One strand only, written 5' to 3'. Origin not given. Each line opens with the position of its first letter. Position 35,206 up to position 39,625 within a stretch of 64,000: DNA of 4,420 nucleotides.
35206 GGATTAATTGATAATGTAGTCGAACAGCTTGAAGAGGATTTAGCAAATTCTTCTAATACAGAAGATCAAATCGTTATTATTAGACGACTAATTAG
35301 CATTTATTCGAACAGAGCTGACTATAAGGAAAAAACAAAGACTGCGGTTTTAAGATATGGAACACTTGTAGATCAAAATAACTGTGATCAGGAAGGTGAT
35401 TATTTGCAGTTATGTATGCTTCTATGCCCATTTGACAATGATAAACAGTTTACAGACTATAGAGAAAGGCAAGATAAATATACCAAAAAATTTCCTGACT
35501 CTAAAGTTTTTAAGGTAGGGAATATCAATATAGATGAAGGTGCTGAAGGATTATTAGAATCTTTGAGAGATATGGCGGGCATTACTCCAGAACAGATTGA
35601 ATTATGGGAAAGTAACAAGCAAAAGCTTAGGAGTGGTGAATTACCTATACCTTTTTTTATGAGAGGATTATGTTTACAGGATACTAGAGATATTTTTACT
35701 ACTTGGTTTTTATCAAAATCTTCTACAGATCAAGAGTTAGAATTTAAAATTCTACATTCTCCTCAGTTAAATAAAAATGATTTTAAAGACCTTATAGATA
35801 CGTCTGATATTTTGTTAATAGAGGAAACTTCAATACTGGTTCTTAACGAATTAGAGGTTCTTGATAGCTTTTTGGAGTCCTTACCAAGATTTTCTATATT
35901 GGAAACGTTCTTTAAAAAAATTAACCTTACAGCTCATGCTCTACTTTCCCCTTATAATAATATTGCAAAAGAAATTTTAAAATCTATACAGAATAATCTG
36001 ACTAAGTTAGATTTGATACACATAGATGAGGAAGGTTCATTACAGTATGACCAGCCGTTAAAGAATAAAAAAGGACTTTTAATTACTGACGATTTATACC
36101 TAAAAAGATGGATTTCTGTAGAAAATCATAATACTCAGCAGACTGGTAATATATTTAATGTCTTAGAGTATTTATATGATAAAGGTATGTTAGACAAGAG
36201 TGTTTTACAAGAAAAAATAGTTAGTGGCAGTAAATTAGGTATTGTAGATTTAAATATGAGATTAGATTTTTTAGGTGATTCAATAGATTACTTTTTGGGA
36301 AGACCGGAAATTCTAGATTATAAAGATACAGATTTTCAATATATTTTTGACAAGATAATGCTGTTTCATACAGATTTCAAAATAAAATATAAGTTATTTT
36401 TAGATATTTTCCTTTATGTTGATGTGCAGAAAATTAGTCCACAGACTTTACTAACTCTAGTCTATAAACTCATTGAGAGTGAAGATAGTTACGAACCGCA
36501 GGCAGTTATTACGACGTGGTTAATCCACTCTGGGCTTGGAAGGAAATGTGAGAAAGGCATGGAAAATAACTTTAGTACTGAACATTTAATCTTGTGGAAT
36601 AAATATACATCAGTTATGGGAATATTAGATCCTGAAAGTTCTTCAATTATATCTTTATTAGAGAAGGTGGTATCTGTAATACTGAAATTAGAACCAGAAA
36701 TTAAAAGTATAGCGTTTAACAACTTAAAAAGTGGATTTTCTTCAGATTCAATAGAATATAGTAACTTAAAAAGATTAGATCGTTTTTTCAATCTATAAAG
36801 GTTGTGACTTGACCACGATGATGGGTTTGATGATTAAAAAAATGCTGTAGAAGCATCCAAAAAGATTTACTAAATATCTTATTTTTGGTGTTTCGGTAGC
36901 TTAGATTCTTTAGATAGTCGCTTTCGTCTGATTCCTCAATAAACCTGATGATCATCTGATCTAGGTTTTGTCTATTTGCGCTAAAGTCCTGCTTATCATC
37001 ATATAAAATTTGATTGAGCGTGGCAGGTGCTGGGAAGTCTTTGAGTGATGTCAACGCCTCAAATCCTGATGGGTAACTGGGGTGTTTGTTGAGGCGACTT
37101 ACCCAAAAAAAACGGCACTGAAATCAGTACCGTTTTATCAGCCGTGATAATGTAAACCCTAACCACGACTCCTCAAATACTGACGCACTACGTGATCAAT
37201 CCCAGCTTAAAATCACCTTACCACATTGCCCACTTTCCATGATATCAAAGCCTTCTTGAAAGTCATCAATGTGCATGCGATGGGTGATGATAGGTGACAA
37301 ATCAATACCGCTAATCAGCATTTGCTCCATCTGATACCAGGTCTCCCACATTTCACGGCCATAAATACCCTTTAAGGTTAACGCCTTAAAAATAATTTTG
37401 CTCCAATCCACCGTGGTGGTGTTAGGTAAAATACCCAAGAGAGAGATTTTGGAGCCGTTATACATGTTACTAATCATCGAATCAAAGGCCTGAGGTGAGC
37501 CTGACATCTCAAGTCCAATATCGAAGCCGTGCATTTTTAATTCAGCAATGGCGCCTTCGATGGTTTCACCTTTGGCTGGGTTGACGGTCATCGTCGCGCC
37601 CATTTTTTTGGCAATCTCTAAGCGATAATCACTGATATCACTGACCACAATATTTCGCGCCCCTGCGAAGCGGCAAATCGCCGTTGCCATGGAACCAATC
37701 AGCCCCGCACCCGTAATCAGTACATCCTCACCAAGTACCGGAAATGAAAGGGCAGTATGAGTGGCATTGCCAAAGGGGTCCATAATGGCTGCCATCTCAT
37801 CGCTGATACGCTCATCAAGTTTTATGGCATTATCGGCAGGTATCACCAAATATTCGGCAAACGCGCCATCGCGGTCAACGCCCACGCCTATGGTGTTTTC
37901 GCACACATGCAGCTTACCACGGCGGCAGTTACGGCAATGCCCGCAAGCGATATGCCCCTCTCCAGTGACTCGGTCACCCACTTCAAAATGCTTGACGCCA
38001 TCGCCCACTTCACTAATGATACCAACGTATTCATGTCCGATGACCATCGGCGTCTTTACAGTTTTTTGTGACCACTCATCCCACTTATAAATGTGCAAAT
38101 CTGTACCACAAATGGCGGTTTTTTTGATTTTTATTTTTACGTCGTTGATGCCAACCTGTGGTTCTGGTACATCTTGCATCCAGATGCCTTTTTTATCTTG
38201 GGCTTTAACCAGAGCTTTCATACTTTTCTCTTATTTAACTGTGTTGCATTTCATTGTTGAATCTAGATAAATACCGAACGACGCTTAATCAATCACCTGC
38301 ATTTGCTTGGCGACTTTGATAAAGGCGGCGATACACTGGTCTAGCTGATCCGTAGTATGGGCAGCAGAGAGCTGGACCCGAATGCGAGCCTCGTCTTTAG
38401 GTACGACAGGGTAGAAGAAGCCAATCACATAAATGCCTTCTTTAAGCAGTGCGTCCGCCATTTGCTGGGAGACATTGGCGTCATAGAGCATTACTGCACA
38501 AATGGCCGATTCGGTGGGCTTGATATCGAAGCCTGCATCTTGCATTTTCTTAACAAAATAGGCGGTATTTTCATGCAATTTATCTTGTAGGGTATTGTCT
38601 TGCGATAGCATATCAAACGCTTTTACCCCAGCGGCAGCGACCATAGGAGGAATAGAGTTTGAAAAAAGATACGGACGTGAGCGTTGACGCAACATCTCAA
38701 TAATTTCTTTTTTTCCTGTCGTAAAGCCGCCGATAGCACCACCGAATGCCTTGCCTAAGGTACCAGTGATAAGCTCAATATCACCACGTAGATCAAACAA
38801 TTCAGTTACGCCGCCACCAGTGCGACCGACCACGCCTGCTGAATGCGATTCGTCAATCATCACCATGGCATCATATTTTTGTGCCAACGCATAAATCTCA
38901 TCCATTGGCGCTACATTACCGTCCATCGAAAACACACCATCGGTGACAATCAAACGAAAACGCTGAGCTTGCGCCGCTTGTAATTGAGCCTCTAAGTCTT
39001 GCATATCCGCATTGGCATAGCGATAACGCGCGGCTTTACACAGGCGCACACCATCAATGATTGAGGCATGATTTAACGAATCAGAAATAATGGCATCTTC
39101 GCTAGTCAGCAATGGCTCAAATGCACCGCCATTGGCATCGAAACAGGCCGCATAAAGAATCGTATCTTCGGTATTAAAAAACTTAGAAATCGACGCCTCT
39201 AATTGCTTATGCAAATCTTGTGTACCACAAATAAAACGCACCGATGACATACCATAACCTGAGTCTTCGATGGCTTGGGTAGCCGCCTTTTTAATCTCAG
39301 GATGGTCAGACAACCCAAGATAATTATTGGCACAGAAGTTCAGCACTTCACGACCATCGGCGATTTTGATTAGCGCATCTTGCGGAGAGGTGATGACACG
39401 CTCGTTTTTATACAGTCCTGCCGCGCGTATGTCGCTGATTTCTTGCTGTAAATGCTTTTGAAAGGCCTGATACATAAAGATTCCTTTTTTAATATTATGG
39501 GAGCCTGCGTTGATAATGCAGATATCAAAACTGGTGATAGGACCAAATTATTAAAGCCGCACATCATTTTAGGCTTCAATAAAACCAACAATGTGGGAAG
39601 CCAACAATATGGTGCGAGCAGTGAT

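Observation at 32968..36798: Lone 1,276-aa DUF4365-like / helical-repeat / PIN-like protein: candidate single-gene conflict (defence) system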

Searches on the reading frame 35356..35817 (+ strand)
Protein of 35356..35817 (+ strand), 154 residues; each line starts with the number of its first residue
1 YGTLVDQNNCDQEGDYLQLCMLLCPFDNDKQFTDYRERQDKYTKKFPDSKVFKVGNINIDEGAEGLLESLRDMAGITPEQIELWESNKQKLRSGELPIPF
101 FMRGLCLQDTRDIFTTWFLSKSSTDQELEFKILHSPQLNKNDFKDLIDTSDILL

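Call 100: search_protein_families(library=pfam, proteins=[window:35356-35817:+], max_evalue=10)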
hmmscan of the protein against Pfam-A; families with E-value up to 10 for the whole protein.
seq(154 aa): 1 family
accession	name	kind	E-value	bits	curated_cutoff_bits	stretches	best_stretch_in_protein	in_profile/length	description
PF24407.1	HTH_upst_double_PIN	-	0.083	13.7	27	1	70-104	1-35/70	HTH_upstream_double_PIN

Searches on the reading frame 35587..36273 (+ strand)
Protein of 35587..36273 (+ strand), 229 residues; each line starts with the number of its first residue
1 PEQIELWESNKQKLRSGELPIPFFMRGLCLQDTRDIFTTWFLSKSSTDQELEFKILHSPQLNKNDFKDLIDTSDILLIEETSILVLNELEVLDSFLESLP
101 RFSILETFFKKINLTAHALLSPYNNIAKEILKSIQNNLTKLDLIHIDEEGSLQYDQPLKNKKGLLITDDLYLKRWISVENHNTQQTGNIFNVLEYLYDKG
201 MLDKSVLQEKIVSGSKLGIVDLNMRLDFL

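Call 78: find_homologous_proteins(query=A5, max_evalue=0.01)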
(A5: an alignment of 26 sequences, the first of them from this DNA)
Query A5 (26 sequences) (229 aa, profile of the alignment): 5 proteins with E <= 0.01 among 6509 candidates.
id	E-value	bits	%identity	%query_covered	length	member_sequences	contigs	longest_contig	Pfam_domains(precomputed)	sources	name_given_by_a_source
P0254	2.5e-64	235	97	100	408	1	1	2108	-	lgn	-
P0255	1.5e-46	177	51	91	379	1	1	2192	-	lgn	-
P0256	1.9e-22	98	66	38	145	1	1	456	-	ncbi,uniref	ncbi:hypothetical protein, partial [Acinetobacter oleivorans]|uniref:hypothetical protein n=1 Tax=Ac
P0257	1.4e-18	85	69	57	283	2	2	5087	-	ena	-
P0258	7.1e-9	53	63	39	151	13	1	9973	-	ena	-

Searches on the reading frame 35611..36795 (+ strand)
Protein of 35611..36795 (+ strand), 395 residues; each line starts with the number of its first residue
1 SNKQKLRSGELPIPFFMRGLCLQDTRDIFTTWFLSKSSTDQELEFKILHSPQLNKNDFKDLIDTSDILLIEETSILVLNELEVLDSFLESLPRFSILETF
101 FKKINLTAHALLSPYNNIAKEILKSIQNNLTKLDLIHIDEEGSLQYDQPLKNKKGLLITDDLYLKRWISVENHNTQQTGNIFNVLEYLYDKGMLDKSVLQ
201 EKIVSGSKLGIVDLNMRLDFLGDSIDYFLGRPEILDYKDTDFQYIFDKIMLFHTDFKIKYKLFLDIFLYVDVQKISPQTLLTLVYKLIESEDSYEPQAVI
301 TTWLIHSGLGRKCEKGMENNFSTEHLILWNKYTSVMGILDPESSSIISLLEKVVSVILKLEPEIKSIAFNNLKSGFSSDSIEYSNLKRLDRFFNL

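Call 11: search_protein_families(library=pfam, proteins=[window:35611-36795:+], max_evalue=0.1)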
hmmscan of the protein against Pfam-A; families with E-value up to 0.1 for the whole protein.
window:35611-36795:+ (395 aa): 0 families

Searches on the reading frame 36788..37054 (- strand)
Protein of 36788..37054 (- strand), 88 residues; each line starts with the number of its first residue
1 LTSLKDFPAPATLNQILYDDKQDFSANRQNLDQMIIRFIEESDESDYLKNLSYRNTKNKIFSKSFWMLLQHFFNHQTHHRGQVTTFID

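Call 11: search_protein_families(library=pfam, proteins=[window:36788-37054:-], max_evalue=0.1)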
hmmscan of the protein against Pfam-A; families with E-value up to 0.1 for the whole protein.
window:36788-37054:- (88 aa): 2 families
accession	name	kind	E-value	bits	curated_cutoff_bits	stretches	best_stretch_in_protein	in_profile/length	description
PF05163.17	DinB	-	1.7e-10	41.5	23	1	11-87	68-142/165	DinB family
PF12867.12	DinB_2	-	0.033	15.1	24.8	1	20-83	68-128/128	DinB superfamily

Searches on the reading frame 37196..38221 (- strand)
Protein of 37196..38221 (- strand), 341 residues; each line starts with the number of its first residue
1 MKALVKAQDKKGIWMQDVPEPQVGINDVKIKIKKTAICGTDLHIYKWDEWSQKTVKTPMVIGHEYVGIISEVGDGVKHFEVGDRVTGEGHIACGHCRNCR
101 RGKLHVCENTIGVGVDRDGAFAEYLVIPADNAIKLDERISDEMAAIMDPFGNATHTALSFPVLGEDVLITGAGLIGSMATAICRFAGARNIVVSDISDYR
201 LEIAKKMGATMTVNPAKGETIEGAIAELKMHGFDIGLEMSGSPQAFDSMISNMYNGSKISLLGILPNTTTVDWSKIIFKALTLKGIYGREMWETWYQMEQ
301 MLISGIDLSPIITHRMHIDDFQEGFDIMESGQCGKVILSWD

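Call 11: search_protein_families(library=pfam, proteins=[window:37196-38221:-], max_evalue=0.1)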
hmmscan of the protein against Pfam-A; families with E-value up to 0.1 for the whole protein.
window:37196-38221:- (341 aa): 4 families
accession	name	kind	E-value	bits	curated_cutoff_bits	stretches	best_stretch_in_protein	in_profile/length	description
PF08240.17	ADH_N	-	1.5e-31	109.2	23.5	1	26-136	3-103/104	Alcohol dehydrogenase GroES-like domain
PF00107.32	ADH_zinc_N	-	8.3e-25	87.7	31.8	1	175-302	2-127/129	Zinc-binding dehydrogenase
PF16912.11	Glu_dehyd_C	-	6.3e-05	23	34.9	1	156-277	23-145/211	Glucose dehydrogenase C-terminus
PF01262.27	AlaDh_PNT_C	-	0.014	15.2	23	1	165-227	29-92/214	Alanine dehydrogenase/PNT, C-terminal domain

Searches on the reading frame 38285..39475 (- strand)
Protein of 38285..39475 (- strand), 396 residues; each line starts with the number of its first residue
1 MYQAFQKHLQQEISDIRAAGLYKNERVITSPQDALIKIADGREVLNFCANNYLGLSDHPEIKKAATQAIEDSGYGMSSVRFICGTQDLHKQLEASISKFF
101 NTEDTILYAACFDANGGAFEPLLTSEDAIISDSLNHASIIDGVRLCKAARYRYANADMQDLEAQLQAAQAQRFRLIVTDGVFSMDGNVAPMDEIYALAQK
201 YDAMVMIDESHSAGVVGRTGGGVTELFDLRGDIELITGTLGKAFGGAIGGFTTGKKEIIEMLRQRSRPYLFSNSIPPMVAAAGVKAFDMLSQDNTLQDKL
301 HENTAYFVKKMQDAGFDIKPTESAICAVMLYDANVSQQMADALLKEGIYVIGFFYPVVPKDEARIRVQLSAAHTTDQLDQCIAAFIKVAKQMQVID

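Call 11: search_protein_families(library=pfam, proteins=[window:38285-39475:-], max_evalue=0.1)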
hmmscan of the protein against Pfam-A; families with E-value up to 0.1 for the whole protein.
window:38285-39475:- (396 aa): 4 families
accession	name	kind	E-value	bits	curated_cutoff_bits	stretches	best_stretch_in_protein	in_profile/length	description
PF00155.27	Aminotran_1_2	-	4.8e-65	220.5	19.7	1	43-384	2-360/361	Aminotransferase class I and II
PF00202.27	Aminotran_3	-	8.4e-07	28.5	30.5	1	191-356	213-377/403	Aminotransferase class-III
PF00266.25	Aminotran_5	-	9.4e-05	22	21.5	1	91-213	47-180/371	Aminotransferase class-V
PF01212.27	Beta_elim_lyase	-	0.00014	21.8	27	1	130-319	83-238/288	Beta-eliminating lyase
